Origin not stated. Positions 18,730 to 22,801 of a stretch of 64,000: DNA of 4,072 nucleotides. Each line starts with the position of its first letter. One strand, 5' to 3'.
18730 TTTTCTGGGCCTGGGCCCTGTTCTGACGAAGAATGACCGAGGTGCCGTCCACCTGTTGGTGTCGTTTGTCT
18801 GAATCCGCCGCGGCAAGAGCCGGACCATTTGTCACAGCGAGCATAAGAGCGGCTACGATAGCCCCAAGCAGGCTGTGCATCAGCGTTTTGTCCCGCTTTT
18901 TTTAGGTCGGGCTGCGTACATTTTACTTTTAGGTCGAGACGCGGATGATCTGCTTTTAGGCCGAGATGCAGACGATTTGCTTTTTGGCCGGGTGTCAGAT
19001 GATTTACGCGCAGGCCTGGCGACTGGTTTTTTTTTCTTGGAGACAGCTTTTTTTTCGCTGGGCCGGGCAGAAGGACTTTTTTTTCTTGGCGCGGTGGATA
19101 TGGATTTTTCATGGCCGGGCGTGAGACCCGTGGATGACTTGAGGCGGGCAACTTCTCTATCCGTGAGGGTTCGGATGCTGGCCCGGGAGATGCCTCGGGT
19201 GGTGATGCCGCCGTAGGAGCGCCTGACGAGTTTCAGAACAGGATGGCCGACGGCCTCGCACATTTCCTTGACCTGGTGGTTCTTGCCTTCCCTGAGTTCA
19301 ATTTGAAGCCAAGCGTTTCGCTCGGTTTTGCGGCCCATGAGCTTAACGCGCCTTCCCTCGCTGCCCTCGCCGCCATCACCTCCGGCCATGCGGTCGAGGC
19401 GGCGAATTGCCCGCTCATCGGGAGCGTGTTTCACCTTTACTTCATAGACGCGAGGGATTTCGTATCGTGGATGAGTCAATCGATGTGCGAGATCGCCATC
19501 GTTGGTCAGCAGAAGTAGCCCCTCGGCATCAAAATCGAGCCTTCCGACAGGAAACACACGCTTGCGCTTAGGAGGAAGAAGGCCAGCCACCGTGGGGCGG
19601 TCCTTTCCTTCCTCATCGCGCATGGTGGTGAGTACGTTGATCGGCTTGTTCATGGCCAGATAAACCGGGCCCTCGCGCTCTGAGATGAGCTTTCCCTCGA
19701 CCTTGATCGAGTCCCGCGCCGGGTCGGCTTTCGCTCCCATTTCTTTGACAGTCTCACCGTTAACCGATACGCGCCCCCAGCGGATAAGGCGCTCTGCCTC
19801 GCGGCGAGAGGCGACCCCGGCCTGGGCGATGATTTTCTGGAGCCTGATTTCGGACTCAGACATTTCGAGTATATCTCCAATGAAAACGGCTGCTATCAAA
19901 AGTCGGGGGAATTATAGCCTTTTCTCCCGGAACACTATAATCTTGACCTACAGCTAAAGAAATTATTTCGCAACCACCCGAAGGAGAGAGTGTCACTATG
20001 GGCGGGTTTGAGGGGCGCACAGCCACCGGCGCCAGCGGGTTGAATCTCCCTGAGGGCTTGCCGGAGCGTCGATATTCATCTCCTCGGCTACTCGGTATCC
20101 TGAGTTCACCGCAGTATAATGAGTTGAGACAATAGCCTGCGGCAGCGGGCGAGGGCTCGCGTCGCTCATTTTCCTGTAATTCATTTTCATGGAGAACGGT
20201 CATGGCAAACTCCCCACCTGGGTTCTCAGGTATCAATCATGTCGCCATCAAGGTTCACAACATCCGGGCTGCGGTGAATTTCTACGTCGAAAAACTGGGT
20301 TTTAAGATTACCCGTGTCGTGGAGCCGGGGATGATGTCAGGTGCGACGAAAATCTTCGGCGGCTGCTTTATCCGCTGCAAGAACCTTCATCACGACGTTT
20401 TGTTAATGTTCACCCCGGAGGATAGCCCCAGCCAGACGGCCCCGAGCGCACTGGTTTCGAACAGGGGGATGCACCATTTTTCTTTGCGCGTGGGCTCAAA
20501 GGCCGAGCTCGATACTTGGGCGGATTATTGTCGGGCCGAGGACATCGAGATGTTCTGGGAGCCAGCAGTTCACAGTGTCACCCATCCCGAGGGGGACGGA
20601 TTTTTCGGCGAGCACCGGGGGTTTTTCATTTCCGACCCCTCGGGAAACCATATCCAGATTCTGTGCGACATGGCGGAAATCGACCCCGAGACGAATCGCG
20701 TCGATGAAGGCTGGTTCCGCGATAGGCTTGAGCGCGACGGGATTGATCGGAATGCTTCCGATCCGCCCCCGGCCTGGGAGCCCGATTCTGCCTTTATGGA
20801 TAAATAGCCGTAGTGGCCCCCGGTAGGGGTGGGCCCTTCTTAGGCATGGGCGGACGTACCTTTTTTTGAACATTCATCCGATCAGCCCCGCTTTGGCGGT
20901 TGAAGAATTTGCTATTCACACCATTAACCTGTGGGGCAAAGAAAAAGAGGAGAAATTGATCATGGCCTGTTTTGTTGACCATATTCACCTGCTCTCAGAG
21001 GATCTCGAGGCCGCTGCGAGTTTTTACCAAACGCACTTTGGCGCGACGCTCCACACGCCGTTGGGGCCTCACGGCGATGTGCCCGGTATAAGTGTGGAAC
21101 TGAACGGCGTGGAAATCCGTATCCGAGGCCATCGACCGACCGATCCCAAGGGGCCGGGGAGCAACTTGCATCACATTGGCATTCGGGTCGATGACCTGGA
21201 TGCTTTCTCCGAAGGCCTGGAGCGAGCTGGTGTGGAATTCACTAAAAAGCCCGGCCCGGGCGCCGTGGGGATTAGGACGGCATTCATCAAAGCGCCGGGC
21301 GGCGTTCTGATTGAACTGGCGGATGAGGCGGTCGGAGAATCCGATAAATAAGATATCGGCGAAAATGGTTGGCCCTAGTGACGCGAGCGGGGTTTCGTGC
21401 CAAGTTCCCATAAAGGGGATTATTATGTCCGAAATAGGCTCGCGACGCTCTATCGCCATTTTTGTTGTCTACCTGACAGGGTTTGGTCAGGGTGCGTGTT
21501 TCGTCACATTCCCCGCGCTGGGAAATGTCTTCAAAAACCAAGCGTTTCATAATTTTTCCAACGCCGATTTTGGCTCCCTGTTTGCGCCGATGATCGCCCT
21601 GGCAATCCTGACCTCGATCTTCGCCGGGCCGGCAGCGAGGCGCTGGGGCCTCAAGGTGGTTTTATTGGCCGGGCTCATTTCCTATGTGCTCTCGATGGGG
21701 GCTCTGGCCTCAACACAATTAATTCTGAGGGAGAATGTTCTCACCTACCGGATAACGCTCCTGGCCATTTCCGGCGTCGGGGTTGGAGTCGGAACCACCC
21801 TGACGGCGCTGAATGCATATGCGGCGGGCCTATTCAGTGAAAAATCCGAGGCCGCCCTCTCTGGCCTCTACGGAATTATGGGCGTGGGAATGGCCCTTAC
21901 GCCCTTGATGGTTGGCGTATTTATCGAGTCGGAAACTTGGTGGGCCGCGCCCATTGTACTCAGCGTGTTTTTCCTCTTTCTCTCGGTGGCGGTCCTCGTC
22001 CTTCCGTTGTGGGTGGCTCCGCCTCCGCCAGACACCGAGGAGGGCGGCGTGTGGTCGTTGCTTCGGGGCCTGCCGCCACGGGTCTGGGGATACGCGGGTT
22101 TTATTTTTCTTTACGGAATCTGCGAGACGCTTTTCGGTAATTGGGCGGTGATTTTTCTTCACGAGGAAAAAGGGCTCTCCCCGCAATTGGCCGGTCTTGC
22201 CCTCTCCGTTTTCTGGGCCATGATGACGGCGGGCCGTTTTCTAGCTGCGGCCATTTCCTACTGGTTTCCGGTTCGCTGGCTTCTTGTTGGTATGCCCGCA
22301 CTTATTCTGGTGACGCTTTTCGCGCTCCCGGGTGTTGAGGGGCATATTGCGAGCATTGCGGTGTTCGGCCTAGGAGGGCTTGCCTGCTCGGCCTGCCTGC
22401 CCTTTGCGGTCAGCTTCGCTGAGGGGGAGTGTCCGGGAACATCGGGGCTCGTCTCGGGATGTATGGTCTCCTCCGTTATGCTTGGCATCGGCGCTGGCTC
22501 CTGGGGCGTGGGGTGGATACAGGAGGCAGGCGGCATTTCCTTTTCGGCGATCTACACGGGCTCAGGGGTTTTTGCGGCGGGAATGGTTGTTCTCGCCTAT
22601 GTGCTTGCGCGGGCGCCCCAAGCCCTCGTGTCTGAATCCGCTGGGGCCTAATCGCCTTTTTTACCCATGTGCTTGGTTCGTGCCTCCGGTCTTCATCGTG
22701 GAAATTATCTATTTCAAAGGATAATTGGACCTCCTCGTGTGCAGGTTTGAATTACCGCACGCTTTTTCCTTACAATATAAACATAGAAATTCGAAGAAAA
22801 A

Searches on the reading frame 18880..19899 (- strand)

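Call 28: search_protein_families(library=pfam, proteins=[window:18880-19899:-], max_evalue=0.00001)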
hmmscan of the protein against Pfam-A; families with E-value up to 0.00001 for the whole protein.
window:18880-19899:- (339 aa): 2 families
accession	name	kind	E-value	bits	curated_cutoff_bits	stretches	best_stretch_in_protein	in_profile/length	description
PF00849.27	PseudoU_synth_2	-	1.4e-21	77.8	26.8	1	80-216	2-152/152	RNA pseudouridylate synthase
PF01479.30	S4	-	4.4e-11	42.8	22.8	1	19-52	2-36/48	S4 domain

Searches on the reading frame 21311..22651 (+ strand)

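Call 28: search_protein_families(library=pfam, proteins=[window:21311-22651:+], max_evalue=0.00001)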
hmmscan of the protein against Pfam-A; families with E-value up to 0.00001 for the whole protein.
window:21311-22651:+ (446 aa): 1 family
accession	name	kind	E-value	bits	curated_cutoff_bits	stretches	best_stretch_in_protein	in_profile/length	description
PF07690.21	MFS_1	-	3.8e-20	72.5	33.4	1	55-339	7-286/347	Major Facilitator Superfamily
